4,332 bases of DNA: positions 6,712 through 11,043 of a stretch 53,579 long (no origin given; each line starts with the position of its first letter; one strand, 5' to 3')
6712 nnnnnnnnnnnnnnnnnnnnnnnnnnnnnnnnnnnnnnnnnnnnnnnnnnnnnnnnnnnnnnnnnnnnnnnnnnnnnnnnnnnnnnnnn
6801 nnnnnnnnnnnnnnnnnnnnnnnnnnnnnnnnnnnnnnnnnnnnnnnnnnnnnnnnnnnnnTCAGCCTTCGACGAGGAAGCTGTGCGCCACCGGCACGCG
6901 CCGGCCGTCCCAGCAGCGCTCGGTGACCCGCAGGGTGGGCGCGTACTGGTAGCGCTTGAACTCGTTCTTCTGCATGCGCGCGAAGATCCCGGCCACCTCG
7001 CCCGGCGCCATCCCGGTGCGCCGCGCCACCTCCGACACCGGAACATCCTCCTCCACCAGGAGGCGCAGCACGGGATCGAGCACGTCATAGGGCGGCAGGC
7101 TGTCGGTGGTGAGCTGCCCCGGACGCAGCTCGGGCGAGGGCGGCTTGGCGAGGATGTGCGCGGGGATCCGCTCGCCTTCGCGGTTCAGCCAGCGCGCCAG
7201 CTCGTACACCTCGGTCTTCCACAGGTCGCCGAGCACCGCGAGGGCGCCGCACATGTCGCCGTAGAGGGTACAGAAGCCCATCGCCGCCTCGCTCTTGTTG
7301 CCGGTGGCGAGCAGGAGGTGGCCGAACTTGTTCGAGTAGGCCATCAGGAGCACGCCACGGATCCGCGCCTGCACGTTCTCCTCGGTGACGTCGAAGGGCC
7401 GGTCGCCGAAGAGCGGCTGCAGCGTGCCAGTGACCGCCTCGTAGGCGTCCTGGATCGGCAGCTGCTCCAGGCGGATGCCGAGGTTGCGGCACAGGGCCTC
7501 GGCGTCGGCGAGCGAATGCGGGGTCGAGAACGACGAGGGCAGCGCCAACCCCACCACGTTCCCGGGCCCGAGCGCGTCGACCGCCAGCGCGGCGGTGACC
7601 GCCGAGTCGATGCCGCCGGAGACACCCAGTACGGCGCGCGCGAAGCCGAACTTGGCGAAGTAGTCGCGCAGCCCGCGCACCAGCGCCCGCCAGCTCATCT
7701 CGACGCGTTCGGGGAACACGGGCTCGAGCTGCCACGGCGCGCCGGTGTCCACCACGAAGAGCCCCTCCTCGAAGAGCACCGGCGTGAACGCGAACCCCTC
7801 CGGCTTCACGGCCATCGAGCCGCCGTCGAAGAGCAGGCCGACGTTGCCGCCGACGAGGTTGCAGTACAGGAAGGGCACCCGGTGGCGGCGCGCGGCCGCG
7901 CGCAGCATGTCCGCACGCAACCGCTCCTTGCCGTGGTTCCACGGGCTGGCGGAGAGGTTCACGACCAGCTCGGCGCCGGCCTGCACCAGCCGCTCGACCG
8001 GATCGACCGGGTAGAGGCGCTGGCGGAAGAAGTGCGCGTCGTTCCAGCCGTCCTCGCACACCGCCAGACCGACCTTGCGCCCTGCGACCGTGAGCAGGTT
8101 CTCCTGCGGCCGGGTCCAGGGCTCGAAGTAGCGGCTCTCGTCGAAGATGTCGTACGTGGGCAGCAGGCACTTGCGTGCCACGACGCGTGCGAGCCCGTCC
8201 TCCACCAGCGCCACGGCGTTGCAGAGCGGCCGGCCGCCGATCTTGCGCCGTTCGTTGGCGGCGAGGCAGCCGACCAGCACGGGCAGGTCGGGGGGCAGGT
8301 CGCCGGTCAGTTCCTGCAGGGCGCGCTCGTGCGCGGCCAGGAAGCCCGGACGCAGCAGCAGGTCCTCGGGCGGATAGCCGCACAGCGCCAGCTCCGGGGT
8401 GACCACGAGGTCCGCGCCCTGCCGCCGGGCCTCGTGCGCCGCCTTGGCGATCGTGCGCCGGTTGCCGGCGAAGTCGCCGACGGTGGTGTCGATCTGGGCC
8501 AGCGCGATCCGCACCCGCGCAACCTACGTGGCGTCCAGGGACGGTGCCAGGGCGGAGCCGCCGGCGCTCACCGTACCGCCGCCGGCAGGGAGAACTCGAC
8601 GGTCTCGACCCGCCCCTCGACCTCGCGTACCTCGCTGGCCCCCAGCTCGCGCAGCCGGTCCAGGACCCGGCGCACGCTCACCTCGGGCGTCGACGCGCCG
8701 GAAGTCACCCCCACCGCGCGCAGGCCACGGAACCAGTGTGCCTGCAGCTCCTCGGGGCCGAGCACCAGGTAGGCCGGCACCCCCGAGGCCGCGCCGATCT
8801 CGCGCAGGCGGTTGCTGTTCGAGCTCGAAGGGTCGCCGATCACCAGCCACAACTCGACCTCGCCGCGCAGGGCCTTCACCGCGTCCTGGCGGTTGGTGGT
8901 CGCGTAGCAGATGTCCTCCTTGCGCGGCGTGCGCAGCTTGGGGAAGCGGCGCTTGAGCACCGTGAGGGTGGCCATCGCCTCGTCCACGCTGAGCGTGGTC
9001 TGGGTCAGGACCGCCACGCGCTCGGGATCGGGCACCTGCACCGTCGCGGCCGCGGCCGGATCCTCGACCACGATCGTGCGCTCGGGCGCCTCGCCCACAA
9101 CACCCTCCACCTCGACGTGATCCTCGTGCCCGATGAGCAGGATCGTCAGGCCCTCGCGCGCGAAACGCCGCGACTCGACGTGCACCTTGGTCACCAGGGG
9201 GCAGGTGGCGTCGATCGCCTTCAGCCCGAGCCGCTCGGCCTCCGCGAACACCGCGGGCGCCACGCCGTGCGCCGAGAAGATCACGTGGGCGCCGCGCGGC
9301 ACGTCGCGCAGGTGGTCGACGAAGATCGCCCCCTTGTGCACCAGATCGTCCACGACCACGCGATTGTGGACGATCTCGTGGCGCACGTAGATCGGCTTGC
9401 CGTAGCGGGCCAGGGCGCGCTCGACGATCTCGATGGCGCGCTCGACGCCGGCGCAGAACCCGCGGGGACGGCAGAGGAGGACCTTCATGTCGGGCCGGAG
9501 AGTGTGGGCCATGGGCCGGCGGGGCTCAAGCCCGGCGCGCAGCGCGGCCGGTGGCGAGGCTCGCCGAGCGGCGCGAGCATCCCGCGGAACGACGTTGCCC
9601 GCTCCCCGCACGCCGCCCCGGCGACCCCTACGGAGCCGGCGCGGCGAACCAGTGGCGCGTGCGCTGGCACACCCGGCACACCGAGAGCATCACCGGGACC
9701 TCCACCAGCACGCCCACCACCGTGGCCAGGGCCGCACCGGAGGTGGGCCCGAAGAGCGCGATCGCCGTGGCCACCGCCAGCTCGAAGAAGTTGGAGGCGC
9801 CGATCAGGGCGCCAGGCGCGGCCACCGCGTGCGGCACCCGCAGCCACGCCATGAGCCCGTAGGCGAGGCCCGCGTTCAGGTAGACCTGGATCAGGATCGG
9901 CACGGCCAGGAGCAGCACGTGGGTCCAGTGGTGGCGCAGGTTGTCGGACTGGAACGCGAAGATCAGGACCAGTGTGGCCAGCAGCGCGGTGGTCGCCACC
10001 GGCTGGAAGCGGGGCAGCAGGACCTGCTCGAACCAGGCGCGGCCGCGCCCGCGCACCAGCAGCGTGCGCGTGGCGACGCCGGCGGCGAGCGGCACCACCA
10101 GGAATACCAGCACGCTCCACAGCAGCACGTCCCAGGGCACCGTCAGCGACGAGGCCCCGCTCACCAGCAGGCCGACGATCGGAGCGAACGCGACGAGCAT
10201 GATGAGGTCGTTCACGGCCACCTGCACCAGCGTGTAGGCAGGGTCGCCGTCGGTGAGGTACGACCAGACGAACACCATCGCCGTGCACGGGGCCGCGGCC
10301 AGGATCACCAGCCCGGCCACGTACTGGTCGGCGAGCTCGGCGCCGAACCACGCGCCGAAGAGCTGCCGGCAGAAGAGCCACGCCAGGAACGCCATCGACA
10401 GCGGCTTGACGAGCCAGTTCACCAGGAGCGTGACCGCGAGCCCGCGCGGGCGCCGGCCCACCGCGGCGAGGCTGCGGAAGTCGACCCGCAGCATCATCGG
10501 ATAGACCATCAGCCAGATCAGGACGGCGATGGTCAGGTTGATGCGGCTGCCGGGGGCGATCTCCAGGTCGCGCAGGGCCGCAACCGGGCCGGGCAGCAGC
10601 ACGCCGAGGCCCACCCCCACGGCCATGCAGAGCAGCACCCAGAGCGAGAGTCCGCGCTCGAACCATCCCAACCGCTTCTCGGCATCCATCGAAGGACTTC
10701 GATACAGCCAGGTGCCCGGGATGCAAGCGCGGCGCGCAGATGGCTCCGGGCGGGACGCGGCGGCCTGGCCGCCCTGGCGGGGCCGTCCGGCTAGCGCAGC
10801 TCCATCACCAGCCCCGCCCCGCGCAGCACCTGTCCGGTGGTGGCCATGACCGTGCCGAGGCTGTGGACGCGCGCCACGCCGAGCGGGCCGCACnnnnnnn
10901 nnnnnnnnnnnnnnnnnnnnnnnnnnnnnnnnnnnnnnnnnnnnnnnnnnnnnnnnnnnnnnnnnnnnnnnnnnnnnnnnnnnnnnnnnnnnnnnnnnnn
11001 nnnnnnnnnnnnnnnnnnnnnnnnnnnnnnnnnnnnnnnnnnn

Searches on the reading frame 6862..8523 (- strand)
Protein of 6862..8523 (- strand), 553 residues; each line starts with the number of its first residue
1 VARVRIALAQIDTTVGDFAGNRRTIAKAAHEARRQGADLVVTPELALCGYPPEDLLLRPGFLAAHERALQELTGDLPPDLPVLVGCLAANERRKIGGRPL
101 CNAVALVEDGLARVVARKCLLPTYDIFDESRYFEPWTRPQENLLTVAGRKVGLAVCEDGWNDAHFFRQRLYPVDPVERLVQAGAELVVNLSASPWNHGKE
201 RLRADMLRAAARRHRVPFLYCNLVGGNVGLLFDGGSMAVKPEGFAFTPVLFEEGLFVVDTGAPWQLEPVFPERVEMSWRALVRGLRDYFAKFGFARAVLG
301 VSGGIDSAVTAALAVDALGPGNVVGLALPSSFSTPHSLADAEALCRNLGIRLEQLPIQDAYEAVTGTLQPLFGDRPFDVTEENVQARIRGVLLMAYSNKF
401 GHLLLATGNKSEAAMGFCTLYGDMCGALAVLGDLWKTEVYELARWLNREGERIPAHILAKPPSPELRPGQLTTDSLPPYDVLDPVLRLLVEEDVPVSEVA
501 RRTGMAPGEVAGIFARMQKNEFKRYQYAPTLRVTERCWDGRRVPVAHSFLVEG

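Call 6: search_protein_families(library=pfam, proteins=[window:6862-8523:-], max_evalue=0.001)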
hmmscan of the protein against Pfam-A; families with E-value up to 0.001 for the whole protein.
window:6862-8523:- (553 aa): 2 families
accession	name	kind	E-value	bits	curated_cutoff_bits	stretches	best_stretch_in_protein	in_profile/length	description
PF02540.23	NAD_synthase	-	3.1e-72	243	21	1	278-525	2-240/242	NAD synthase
PF00795.27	CN_hydrolase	-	6.1e-19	68.8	23.2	1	5-243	1-228/256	Carbon-nitrogen hydrolase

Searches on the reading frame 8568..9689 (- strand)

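Call 6: search_protein_families(library=pfam, proteins=[window:8568-9689:-], max_evalue=0.001)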
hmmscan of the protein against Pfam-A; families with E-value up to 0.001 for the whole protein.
window:8568-9689:- (373 aa): 1 family
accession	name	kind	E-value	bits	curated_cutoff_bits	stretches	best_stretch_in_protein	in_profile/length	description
PF02401.23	LYTB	-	4.4e-90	302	24.5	1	70-346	1-266/267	LytB protein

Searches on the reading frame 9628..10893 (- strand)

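Call 69: search_protein_families(library=pfam, proteins=[window:9628-10893:-], max_evalue=0.001)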
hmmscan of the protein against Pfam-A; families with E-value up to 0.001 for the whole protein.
window:9628-10893:- (421 aa): 1 family
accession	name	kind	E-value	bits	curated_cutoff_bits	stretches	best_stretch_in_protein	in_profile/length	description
PF01758.21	SBF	-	5.6e-39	134.2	24.3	1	124-320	2-189/191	Sodium Bile acid symporter family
